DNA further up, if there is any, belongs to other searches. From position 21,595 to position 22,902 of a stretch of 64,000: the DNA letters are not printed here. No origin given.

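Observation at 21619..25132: Self-contained HTH / ABC-type ATPase / HNH nuclease cassette (Septu-like candidate defence system) inside the capsule locus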

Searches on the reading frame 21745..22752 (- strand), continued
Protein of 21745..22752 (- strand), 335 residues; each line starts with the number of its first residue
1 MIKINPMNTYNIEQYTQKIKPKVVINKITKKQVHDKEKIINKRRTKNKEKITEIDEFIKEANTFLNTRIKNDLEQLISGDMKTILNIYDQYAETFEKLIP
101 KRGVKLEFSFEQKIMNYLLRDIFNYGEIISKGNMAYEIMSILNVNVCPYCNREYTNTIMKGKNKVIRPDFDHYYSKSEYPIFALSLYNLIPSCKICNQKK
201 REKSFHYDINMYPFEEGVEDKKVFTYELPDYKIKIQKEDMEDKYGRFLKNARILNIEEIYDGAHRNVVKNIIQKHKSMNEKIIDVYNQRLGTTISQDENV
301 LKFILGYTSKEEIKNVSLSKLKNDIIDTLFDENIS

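Call 73: search_solved_structures(query=A3, max_evalue=0.1, show_alignments=2)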
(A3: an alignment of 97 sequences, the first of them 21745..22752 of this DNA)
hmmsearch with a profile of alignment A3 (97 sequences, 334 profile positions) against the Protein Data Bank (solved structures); distinct sequences matched with E-value up to 0.1: 2.
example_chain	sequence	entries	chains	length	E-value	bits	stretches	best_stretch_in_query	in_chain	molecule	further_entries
9n69_F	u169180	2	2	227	0.00091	22.2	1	101-184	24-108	TIGR02646 family protein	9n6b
3wud_A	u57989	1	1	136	0.088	15.6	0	173-221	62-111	Galectin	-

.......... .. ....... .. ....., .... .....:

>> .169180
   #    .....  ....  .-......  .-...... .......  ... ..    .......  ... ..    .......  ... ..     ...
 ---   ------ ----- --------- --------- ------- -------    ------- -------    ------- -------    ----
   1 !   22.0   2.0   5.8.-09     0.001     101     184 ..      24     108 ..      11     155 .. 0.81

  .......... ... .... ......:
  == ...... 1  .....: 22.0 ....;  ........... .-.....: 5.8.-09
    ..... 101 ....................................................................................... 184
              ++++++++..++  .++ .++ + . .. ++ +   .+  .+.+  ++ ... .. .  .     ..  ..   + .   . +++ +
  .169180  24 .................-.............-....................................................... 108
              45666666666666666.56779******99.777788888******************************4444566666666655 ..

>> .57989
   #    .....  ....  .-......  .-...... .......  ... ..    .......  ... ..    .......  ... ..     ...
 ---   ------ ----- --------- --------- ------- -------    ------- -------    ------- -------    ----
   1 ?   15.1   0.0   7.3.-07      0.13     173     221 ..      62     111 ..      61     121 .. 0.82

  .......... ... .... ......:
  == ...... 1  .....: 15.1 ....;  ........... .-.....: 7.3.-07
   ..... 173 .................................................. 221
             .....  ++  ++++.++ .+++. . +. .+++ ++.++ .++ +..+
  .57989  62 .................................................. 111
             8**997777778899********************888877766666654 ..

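Call 82: search_protein_families(library=padloc, proteins=[L098:4816-7008:+, L098:7001-8146:+], max_evalue=0.00001)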
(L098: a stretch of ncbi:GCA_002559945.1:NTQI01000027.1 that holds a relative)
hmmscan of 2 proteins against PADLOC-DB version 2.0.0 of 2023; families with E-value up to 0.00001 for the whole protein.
L098:4816-7008:+ (730 aa): 53 families (the best 25 are shown)
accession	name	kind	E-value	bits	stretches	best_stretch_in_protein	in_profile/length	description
PDLC04738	PDC-M62A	-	1.7e-142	474.4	1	1-689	11-708/746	-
PDLC04735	PDC-M62A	-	1.4e-98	329.5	1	1-705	1-624/633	-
PDLC04734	PDC-M62A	-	1.7e-75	253.2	2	231-704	165-585/597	-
PDLC04737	PDC-M62A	-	5.3e-58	195.5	1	1-706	1-595/601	-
PDLC04739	PDC-M62A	-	5.3e-37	125.7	2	470-682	378-597/618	-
PDLC04736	PDC-M62A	-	5.4e-31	105.9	1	450-689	397-644/685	-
PDLC04732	PDC-M62A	-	2.2e-27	94.3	2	483-698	401-645/671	-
PDLC04733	PDC-M62A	-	5.9e-26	89.6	1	528-702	418-596/607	-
PDLC04235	PDC-M01A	-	2.9e-15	54.1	2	493-635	336-466/510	-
PDLC00304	PtuA1|PtuA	-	3.7e-15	54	1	530-650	287-398/444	AAA ATPase domain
PDLC00271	PtuA1|PtuA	-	6.1e-15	53.7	1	529-665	276-397/421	AAA ATPase domain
PDLC00290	PtuA1|PtuA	-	8.2e-15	53.1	1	514-656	254-385/414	AAA ATPase domain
PDLC00278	PtuA1|PtuA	-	2.1e-14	51.7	1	534-603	290-353/436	AAA ATPase domain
PDLC00295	PtuA1|PtuA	-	4.7e-14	50.3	1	516-669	276-419/451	AAA ATPase domain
PDLC00301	PtuA1|PtuA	-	1.6e-13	48.5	1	534-642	284-384/429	AAA ATPase domain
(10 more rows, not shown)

L098:7001-8146:+ (381 aa): 25 families
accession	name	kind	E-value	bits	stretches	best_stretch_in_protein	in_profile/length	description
PDLC04741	PDC-M62B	-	2.5e-97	324.8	1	1-375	1-398/401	-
PDLC04743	PDC-M62B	-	5.5e-91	303.6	1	1-375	1-325/328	-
PDLC04742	PDC-M62B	-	5e-60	201.7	1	11-378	9-336/337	-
PDLC04740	PDC-M62B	-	9.6e-46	154.9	1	134-373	138-379/387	-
PDLC04264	PDC-M01B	-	1.4e-16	59.1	1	141-308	68-217/282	-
PDLC04248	PDC-M01B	-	2.3e-15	55.1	1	146-306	7-149/216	-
PDLC04256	PDC-M01B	-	9.9e-14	49.6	1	144-275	77-201/285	-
PDLC04251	PDC-M01B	-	1.2e-13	49.1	1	80-308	15-219/279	-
PDLC04255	PDC-M01B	-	4.1e-12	44.4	1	144-245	79-170/285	-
PDLC04259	PDC-M01B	-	4.4e-12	44.5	1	148-306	71-209/277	-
PDLC04252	PDC-M01B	-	9.5e-12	42.6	1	196-348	108-253/294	-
PDLC04247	PDC-M01B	-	1.7e-11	42.5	1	142-318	69-229/286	-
PDLC04253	PDC-M01B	-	1e-10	39.4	1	143-305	75-221/366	-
PDLC04265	PDC-M01B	-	2e-10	38.5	1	120-236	34-141/277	-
PDLC00342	PtuB1|PtuB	-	1.4e-09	35.7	1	174-299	49-170/247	Unknown function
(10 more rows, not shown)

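Call 83: search_protein_representatives(protein=window:21745-22752:-)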
Query: 335 residues. Proteins with E-value up to 0.001 (for the whole library): 3980; up to 1e-10: 2401; up to 1e-30: 12. The best 150 are listed.
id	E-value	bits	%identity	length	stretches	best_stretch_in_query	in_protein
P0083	2.7e-88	312.9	51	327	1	1-331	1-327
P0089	4.2e-53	197.2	42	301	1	36-329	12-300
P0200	9.6e-51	189.5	99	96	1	240-335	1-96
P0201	7.1e-41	157.1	41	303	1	37-332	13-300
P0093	4.8e-40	154.3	35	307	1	24-330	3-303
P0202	3.2e-38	148.3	36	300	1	38-330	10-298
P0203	4.3e-38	147.9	40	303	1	60-328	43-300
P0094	5.1e-38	147.7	41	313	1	31-331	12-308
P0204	1.4e-37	146.2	38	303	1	37-329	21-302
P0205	2.1e-32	129.3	35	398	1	44-329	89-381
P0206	3.6e-31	125.2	33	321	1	68-329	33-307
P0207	6.7e-31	124.3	37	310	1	69-329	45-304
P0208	2.2e-30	122.6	35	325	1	49-325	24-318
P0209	4.3e-30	121.6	33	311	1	61-326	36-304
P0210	6.6e-30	121.0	40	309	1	39-333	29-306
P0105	3.3e-25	105.6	36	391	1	32-329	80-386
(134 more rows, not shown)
